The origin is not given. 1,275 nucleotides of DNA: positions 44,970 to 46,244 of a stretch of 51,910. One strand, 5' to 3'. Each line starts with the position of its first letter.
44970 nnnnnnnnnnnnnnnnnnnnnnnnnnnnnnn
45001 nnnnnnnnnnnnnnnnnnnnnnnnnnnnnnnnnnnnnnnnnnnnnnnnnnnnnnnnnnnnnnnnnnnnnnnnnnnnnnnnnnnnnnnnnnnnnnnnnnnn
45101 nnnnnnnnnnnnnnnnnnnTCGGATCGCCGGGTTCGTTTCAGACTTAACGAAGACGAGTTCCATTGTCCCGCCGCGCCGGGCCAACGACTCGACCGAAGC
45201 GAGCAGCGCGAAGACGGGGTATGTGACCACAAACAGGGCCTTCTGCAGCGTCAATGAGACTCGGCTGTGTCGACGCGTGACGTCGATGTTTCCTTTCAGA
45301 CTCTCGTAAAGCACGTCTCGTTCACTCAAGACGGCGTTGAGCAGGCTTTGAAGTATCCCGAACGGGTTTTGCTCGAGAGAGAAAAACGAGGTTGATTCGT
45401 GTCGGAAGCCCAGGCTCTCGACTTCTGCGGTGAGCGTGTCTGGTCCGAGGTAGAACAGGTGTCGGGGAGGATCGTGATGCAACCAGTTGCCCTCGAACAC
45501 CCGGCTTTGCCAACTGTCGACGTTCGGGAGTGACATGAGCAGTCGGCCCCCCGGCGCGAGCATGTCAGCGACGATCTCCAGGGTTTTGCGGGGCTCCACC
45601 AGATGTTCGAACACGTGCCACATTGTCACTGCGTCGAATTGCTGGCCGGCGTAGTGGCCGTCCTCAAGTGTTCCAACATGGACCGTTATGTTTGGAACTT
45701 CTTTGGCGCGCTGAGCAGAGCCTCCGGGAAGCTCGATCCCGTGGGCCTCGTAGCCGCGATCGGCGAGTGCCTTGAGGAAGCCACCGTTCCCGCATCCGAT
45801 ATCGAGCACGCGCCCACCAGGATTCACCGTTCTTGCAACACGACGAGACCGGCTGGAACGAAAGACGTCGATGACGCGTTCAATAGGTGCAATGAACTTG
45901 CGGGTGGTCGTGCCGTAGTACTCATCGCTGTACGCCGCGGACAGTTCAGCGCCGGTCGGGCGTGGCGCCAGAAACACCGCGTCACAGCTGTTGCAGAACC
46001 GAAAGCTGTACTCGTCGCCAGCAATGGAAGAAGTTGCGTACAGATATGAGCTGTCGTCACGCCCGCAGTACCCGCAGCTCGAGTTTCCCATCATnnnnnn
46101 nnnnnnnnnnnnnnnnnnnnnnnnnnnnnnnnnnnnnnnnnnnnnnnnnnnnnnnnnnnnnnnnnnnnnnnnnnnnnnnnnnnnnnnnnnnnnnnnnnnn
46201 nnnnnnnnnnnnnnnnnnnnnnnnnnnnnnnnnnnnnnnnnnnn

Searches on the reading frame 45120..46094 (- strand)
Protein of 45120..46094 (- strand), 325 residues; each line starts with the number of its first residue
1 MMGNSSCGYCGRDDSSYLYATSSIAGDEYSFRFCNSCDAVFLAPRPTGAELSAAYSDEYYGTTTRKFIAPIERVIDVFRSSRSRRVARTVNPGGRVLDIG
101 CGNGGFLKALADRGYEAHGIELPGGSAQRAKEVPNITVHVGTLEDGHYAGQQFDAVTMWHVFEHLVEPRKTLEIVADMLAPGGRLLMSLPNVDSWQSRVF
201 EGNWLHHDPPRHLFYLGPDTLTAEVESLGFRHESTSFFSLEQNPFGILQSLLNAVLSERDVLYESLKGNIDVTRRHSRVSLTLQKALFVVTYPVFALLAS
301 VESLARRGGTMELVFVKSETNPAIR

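Call 3: search_protein_families(library=pfam, proteins=[window:45120-46094:-], max_evalue=0.1)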
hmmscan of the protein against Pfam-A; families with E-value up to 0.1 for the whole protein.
window:45120-46094:- (325 aa): 10 families
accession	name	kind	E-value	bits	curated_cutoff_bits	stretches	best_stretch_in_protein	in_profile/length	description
PF13489.12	Methyltransf_23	-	3.9e-25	88.9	27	1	89-232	19-161/164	Methyltransferase domain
PF08241.18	Methyltransf_11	-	8.2e-16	58.9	21.2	1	97-186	1-94/95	Methyltransferase domain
PF13649.12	Methyltransf_25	-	1.2e-14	55.1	27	1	96-183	1-97/97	Methyltransferase domain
PF07021.18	MetW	-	9.3e-14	51.9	21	1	84-199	5-119/193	Methionine biosynthesis protein MetW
PF08242.18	Methyltransf_12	-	9.8e-14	52.3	30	1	97-185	1-98/98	Methyltransferase domain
PF13847.12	Methyltransf_31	-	1.8e-12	47.6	27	1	92-195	3-117/145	Methyltransferase domain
PF02353.26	CMAS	-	0.00044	20.1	27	1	90-187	60-164/273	Mycolic acid cyclopropane synthetase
PF01728.25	FtsJ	-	0.0026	18.1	24.1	1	89-139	18-70/181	FtsJ-like methyltransferase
PF05219.18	DREV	-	0.0092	15.6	26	1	95-189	97-188/265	DREV methyltransferase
PF03291.22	mRNA_G-N7_MeTrfase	-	0.09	12.3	26.6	0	95-110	64-79/315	mRNA (guanine-N(7))-methyltransferase domain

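Call 4: search_protein_families(library=ncbifam, proteins=[window:45120-46094:-], max_evalue=0.1)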
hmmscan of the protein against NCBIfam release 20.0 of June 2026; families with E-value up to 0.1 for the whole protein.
window:45120-46094:- (325 aa): 37 families (the best 25 are shown)
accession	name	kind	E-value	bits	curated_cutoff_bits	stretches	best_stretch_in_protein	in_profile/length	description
TIGR02081.1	metW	equivalog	7.5e-13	48.5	189.5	1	84-199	5-119/194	methionine biosynthesis protein MetW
NF045667.1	MTase_DVU1556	equivalog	1.3e-12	47.7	155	1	90-188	20-120/213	DVU_1556 family methyltransferase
TIGR01983.1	UbiG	equivalog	8.4e-12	44.9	102.95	1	93-200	50-166/228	bifunctional 2-polyprenyl-6-hydroxyphenol methylase/3-demethylubiquinol 3-O-methyltransferase UbiG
NF043040.1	corrin_prot_MT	hypoth_equivalog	9.4e-11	41.5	180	1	83-187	31-147/216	corrinoid protein-associated methyltransferase CpaM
NF008686.0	PRK11705.1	equivalog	8e-07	28.4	400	1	90-187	165-265/383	cyclopropane fatty acyl phospholipid synthase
NF047649.1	MTase_UXPK_star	exception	1.5e-06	27.5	460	1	89-187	74-181/283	methyltransferase/UXPK-star double selenoprotein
TIGR04345.1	ovoA_Cterm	equivalog_domain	2.5e-06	27.2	170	1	151-190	133-172/242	putative 4-mercaptohistidine N1-methyltransferase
NF001241.0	PRK00216.1-2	equivalog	2.1e-05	24.3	327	1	86-188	45-148/231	demethylmenaquinone methyltransferase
NF041537.1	ArsM_AhpD_UU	exception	2.9e-05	23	510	1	88-187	72-180/345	arsenite methyltransferase/AhpD domain selenoprotein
NF041255.1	mycofact_MftM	equivalog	3.6e-05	23.2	200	1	86-176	133-227/289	mycofactocin oligosaccharide methyltransferase MftM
NF041536.1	ArsM_DUF2284_UU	exception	4e-05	22.1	575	1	89-188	73-181/459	arsenite methyltransferase/DUF2284 domain selenoprotein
TIGR02072.1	BioC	equivalog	5e-05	23.2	184.95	1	95-189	37-134/244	malonyl-ACP O-methyltransferase BioC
NF041820.1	daptide_MTase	equivalog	0.00012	21.7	175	0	88-122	34-66/243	daptide-type RiPP biosynthesis methyltransferase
NF008264.0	PRK11036.1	equivalog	0.00016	21.2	366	1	95-192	47-152/261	tRNA uridine 5-oxyacetic acid(34) methyltransferase CmoM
TIGR02021.1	BchM-ChlM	equivalog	0.00029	20.3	158.9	1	88-157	50-123/218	magnesium protoporphyrin IX methyltransferase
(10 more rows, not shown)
